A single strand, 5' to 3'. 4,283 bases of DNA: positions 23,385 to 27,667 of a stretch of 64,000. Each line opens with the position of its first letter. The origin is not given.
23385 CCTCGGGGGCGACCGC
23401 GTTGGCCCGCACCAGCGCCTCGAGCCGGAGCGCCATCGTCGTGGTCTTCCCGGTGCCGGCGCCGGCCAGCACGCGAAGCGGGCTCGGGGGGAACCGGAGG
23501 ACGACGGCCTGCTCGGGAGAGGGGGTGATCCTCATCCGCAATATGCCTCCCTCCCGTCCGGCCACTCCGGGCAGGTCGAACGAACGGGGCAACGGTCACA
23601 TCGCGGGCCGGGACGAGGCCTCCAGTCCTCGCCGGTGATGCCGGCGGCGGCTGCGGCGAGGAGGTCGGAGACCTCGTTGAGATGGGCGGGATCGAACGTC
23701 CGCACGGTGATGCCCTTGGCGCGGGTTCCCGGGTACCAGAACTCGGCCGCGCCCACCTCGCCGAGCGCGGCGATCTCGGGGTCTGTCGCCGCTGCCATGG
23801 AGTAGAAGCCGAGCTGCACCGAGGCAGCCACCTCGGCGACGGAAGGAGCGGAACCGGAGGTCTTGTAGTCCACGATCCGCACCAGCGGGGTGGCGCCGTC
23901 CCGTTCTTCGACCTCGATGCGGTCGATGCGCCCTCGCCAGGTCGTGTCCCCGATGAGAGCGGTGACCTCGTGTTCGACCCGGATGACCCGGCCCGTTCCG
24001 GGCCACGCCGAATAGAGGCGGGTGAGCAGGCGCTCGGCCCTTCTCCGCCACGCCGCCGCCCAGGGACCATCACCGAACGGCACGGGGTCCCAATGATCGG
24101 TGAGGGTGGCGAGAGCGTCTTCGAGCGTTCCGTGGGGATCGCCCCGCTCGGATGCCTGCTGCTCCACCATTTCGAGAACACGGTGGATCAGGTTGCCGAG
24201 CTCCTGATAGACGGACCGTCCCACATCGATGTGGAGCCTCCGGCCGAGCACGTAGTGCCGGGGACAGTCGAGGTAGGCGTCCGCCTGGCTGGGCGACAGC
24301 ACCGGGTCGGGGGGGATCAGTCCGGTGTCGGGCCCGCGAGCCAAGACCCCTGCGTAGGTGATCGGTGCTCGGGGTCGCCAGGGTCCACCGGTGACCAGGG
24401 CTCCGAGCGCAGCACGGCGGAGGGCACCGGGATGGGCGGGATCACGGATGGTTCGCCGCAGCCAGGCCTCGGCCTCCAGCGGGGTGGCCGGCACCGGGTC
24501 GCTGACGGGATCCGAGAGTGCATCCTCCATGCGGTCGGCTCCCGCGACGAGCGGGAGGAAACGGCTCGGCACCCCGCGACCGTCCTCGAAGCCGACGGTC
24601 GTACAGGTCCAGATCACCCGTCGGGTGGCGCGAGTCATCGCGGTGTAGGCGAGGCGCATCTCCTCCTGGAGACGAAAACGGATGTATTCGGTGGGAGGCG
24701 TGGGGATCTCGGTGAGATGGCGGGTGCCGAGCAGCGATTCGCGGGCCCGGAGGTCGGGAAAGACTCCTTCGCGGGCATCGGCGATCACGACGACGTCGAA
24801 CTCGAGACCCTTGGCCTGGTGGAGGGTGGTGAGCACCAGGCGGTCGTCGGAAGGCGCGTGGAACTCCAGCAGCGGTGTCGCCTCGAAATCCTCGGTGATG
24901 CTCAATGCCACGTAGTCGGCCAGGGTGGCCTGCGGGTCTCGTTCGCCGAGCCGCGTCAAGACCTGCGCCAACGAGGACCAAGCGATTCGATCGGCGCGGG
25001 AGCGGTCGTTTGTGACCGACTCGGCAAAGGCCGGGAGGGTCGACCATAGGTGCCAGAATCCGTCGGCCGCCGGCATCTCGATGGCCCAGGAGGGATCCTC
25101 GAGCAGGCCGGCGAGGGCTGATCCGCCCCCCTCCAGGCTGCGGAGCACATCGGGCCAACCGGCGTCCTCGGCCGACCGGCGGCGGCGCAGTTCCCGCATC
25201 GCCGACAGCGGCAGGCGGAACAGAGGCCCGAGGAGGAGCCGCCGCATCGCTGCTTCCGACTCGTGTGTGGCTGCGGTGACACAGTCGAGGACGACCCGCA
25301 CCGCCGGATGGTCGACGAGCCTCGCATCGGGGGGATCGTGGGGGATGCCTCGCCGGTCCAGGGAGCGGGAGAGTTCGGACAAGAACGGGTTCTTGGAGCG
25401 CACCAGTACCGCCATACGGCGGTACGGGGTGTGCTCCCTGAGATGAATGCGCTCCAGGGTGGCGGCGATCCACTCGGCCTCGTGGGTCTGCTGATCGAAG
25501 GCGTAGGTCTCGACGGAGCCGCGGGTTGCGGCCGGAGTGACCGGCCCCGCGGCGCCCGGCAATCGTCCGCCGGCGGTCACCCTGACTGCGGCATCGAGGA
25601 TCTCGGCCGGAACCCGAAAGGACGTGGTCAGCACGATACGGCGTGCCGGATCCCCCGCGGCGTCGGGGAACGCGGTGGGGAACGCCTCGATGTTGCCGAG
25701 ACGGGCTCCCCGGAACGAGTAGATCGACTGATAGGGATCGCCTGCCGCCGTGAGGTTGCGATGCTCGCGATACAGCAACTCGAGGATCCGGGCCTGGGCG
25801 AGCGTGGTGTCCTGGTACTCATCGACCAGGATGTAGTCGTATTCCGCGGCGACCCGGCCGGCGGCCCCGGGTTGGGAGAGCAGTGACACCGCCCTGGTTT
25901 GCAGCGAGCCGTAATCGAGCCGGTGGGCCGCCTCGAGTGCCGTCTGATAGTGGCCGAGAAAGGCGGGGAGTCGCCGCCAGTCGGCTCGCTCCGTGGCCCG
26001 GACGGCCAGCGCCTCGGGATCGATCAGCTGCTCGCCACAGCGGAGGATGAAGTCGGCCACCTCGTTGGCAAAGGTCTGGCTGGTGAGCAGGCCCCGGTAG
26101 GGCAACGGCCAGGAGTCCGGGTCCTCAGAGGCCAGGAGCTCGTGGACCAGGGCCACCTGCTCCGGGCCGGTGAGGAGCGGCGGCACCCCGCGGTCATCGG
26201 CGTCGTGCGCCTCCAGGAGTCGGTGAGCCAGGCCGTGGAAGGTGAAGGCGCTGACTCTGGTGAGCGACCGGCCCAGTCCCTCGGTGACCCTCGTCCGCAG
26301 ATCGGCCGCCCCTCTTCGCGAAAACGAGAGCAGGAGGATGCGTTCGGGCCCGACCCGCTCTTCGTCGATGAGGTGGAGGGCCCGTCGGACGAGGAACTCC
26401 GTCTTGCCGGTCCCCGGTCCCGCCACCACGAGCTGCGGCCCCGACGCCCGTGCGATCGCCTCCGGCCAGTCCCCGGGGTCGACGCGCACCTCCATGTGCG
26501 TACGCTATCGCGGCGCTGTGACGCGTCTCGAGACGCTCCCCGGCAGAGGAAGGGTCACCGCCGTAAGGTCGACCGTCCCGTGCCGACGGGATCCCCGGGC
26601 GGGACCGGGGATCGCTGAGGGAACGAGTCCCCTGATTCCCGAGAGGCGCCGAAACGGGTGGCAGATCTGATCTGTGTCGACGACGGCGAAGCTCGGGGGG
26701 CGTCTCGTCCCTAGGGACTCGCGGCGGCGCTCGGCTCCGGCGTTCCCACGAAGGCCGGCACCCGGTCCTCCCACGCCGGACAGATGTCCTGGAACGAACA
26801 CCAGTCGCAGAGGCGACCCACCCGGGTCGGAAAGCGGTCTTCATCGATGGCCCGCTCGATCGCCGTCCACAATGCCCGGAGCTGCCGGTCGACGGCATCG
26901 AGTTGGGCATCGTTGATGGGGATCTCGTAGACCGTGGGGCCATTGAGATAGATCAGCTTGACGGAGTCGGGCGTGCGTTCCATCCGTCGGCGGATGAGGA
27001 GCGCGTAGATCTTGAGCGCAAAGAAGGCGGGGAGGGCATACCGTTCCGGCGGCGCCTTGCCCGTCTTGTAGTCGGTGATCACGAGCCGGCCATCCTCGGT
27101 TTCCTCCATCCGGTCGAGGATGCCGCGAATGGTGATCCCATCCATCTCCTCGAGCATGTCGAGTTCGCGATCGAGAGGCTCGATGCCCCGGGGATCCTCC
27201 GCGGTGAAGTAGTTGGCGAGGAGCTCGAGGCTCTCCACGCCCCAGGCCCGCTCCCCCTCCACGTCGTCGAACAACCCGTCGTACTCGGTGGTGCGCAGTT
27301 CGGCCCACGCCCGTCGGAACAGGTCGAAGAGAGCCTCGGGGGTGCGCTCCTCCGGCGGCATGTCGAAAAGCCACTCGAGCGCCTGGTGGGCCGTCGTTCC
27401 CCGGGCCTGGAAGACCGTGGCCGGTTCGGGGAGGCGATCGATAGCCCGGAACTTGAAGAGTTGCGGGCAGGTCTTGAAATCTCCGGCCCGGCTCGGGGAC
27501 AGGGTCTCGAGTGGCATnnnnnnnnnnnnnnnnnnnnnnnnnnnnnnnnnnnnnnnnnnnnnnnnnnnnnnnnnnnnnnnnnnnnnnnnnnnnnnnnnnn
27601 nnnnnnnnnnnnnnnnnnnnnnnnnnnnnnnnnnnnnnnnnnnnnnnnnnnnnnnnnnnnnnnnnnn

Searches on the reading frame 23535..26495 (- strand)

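Call 14: search_protein_families(library=pfam, proteins=[window:23535-26495:-])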
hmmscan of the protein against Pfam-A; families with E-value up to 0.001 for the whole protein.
window:23535-26495:- (987 aa): 5 families
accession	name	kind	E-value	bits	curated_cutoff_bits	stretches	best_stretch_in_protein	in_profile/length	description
PF00580.27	UvrD-helicase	-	3.1e-53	181.7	23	1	12-276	7-270/271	UvrD/REP helicase N-terminal domain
PF12705.13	PDDEXK_1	-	4.4e-36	125.5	22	1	733-976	2-247/247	PD-(D/E)XK nuclease superfamily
PF13361.12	UvrD_C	-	1e-24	88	25.6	2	550-630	284-346/350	UvrD-like helicase C-terminal domain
PF13245.12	AAA_19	-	1.5e-16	61.2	25.1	1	14-262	5-134/134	AAA domain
PF13538.12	UvrD_C_2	-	5.8e-08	32.9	27.4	0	554-575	3-24/52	UvrD-like helicase C-terminal domain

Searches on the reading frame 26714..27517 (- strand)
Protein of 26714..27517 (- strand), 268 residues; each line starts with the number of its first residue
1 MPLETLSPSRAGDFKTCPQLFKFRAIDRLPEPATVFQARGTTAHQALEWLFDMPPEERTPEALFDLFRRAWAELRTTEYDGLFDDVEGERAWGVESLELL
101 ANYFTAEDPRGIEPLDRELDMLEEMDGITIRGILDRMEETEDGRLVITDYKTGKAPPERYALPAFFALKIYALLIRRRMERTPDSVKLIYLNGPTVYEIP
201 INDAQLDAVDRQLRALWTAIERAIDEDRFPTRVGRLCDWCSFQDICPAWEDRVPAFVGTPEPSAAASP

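Call 14: search_protein_families(library=pfam, proteins=[window:26714-27517:-])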
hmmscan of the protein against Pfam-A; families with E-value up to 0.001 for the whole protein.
window:26714-27517:- (268 aa): 1 family
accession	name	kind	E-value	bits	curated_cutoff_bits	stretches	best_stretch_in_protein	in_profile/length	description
PF12705.13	PDDEXK_1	-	3.5e-36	125.8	22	1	5-247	1-247/247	PD-(D/E)XK nuclease superfamily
